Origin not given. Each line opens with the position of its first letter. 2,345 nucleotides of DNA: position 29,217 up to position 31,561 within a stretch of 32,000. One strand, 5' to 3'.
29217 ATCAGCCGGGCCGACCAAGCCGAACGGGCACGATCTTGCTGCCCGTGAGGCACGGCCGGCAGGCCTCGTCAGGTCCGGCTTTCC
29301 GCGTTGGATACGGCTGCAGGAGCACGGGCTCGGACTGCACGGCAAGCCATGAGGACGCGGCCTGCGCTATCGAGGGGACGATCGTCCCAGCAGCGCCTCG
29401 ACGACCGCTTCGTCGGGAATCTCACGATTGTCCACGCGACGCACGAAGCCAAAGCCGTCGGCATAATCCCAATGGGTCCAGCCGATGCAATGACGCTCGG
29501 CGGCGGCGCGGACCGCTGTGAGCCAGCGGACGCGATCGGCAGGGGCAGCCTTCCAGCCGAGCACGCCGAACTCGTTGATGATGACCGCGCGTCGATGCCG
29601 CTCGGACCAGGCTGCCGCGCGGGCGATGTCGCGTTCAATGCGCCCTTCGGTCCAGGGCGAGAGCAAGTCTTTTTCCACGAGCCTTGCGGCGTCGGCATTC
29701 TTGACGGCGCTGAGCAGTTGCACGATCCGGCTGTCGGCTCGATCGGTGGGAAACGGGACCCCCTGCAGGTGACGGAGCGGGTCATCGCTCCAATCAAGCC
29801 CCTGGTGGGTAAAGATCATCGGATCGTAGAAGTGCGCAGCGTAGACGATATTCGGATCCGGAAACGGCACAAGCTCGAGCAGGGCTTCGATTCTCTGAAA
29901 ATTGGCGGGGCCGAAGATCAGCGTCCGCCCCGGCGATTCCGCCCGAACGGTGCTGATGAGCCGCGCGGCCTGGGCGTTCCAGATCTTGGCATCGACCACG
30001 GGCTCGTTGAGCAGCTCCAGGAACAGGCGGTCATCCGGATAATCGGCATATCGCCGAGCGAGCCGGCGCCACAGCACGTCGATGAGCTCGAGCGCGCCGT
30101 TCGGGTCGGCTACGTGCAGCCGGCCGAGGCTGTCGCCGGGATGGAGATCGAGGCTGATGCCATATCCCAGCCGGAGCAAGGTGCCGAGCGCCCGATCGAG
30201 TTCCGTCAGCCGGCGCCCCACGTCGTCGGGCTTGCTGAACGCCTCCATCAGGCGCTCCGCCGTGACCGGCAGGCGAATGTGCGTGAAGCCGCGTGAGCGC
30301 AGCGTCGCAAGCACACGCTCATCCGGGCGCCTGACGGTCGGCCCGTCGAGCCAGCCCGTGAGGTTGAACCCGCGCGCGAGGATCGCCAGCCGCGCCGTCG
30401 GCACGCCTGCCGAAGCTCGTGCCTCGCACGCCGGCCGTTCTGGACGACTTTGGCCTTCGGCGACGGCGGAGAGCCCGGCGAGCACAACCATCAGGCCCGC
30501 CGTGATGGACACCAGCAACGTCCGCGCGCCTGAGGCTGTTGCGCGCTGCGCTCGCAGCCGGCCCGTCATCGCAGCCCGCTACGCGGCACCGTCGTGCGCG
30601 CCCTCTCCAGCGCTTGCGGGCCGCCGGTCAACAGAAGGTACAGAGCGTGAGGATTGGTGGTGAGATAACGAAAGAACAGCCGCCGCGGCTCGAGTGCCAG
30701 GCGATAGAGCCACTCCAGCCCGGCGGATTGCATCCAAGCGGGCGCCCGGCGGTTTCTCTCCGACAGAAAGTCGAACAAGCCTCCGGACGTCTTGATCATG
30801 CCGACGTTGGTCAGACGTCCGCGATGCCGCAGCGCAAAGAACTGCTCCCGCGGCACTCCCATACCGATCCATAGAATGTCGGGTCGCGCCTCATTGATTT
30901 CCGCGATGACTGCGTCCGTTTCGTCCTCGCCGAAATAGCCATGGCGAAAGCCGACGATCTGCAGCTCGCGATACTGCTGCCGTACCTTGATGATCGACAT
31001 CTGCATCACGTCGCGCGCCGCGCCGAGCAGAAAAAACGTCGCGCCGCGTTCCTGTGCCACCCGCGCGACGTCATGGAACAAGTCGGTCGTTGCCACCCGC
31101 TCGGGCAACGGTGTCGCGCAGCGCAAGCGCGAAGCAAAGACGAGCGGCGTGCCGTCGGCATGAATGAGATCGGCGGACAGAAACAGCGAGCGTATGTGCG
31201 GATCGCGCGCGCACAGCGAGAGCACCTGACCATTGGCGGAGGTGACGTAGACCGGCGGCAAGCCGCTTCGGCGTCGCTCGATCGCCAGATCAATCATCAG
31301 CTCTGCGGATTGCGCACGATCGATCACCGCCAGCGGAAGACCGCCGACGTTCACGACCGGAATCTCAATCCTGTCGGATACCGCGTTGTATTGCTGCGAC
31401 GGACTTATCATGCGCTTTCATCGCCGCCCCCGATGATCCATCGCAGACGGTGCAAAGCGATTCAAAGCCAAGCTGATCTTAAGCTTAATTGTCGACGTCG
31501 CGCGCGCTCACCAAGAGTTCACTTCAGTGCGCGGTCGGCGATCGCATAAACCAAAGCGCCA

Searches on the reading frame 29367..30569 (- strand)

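Call 12: search_protein_families(library=pfam, proteins=[window:29367-30569:-], max_evalue=0.001)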
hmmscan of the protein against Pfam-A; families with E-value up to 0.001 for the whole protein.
window:29367-30569:- (400 aa): 1 family
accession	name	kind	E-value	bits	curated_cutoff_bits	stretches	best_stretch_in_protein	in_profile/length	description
PF00150.24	Cellulase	-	3.1e-21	76.5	23.5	1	78-368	20-270/272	Cellulase (glycosyl hydrolase family 5)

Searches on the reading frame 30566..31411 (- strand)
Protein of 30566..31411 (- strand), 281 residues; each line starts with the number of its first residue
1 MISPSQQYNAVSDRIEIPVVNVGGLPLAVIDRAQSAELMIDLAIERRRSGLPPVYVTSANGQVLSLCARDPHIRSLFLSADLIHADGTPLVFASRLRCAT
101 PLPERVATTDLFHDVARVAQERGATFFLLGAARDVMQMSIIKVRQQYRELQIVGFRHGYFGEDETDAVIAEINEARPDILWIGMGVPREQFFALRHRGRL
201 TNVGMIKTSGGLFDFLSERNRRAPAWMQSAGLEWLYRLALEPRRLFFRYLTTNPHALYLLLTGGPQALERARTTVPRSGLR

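Call 13: search_protein_families(library=pfam, proteins=[window:30566-31411:-], max_evalue=0.001)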
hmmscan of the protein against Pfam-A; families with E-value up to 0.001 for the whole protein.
window:30566-31411:- (281 aa): 1 family
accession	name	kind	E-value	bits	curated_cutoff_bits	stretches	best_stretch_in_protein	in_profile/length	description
PF03808.19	Glyco_tran_WecG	-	1.1e-56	191.7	27.4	1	80-249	1-168/168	Glycosyl transferase WecG/TagA/CpsF family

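Call 56: find_encoding_contigs(protein=window:30566-31411:-, flank=10000, max_places=2)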
Protein window:30566-31411:- (281 aa): 7 contigs read that carry it; 2 places shown.
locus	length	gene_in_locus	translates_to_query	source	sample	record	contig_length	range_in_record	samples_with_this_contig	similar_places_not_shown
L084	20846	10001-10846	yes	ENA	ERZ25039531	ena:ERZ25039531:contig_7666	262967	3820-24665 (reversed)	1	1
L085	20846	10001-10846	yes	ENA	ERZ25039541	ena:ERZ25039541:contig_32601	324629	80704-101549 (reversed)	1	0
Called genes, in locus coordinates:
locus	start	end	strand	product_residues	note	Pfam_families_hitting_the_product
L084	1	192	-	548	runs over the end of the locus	PF04616:Glyco_hydro_43 (faint), PF24793:GINT1_N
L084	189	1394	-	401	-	PF20706:GT4-conflict, PF00534:Glycos_transf_1, PF13692:Glyco_trans_1_4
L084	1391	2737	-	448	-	PF01943:Polysacc_synt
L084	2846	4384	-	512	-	-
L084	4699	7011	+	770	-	PF02706:Wzz, PF01656:CbiA (faint), PF13807:GNVR, PF13614:AAA_31 (faint)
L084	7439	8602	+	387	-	PF01134:GIDA (weak), PF01266:DAO (faint), PF01494:FAD_binding_3, PF12831:FAD_oxidored (weak), PF13450:NAD_binding_8 (faint)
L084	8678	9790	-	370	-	PF13480:Acetyltransf_6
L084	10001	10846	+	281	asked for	PF03808:Glyco_tran_WecG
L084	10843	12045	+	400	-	PF00150:Cellulase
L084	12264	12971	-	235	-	PF00561:Abhydrolase_1, PF12697:Abhydrolase_6 (weak)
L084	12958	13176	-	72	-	-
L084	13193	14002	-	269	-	PF23441:SDR (weak), PF00106:adh_short, PF08659:KR, PF13561:adh_short_C2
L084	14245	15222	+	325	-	PF03401:TctC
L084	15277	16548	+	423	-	PF04909:Amidohydro_2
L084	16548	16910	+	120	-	-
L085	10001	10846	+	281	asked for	PF03808:Glyco_tran_WecG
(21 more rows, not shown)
